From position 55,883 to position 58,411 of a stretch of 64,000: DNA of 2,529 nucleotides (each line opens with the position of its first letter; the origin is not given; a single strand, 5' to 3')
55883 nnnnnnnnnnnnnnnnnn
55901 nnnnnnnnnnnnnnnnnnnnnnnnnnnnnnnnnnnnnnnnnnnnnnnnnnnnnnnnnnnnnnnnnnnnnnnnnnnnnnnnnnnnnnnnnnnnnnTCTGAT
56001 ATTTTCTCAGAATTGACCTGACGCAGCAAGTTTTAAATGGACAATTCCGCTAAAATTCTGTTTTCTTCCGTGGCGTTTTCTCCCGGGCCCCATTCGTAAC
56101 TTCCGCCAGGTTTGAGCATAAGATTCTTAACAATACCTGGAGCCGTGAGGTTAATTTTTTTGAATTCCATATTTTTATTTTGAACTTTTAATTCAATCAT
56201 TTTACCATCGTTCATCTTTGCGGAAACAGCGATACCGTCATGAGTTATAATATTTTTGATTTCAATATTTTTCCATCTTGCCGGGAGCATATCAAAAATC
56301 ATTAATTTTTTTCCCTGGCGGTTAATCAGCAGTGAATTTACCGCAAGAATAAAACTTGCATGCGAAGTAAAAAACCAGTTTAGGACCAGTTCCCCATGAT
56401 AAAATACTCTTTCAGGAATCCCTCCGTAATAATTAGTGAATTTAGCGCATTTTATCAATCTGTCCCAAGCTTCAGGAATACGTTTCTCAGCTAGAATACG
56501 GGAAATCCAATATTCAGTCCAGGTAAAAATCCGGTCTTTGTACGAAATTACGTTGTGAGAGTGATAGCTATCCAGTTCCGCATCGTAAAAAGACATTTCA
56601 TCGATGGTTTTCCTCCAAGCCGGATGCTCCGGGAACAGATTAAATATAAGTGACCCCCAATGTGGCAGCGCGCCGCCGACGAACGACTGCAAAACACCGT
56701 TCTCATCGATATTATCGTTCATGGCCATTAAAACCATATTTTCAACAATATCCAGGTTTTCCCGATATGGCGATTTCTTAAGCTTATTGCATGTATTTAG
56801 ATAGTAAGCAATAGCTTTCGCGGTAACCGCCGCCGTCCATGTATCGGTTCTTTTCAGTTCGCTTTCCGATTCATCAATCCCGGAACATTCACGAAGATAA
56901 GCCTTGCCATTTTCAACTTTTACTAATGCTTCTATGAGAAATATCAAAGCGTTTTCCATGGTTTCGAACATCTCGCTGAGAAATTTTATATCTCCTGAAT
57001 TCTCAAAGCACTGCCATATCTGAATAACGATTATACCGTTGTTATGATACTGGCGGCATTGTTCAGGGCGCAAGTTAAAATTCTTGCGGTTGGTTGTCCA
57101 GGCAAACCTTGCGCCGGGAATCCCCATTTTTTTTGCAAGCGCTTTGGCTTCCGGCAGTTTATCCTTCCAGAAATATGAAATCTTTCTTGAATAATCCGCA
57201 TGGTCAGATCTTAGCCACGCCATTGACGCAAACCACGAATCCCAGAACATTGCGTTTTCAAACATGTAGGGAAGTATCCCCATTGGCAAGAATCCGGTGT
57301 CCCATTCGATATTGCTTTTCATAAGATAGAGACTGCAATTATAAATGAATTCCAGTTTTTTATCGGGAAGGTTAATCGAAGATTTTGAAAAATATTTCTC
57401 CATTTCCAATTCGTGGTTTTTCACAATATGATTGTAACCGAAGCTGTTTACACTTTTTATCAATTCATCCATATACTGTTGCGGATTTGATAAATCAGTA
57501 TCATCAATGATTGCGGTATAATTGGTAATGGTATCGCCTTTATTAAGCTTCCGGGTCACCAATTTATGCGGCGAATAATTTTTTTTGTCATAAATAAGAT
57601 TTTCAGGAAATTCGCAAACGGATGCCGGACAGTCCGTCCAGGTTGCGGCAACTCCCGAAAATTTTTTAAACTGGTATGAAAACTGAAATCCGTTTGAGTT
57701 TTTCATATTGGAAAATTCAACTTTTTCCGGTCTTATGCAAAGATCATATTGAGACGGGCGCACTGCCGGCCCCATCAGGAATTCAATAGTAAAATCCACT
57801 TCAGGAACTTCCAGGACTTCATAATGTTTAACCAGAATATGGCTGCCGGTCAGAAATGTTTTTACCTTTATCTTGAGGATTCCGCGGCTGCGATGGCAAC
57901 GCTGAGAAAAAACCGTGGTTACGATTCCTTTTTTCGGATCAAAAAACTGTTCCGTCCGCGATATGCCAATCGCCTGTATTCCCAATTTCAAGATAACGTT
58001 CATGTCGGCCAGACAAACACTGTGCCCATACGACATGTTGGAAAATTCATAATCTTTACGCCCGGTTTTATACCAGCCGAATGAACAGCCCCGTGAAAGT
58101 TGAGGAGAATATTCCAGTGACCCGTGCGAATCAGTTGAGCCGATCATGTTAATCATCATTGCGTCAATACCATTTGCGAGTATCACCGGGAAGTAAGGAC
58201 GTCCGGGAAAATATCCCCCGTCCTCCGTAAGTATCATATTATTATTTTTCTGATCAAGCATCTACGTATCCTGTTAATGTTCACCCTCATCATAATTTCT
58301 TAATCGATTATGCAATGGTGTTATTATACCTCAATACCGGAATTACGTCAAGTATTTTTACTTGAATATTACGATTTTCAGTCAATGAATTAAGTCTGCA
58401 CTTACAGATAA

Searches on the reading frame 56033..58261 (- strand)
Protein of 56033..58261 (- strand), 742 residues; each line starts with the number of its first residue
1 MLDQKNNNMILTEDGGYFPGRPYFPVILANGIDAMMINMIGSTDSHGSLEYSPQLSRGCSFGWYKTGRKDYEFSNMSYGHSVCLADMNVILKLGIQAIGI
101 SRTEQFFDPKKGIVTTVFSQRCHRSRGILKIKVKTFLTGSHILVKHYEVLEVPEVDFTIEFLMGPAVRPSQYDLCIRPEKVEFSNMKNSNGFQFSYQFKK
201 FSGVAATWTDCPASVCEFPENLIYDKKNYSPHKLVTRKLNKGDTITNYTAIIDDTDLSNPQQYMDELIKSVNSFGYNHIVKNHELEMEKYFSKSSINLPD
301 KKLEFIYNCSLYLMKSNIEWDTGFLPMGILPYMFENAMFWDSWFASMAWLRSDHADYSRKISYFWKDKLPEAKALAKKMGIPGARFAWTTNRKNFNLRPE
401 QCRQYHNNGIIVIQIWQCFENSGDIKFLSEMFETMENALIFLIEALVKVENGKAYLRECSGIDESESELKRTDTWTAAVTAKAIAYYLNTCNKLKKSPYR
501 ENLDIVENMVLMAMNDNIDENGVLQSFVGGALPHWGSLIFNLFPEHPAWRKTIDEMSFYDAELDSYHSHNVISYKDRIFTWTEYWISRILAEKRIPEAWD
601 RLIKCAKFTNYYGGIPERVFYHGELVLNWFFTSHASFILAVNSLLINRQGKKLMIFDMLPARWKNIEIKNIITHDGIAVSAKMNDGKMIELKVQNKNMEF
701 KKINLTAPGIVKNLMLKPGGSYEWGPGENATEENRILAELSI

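Call 46: search_protein_families(library=pfam, proteins=[window:56033-58261:-], max_evalue=0.00001)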
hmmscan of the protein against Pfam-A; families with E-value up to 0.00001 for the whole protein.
window:56033-58261:- (742 aa): 1 family
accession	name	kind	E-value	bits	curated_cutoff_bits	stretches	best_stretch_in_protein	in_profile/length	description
PF03632.21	Glyco_hydro_65m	-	3e-09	36.8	27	1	334-518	30-233/371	Glycosyl hydrolase family 65 central catalytic domain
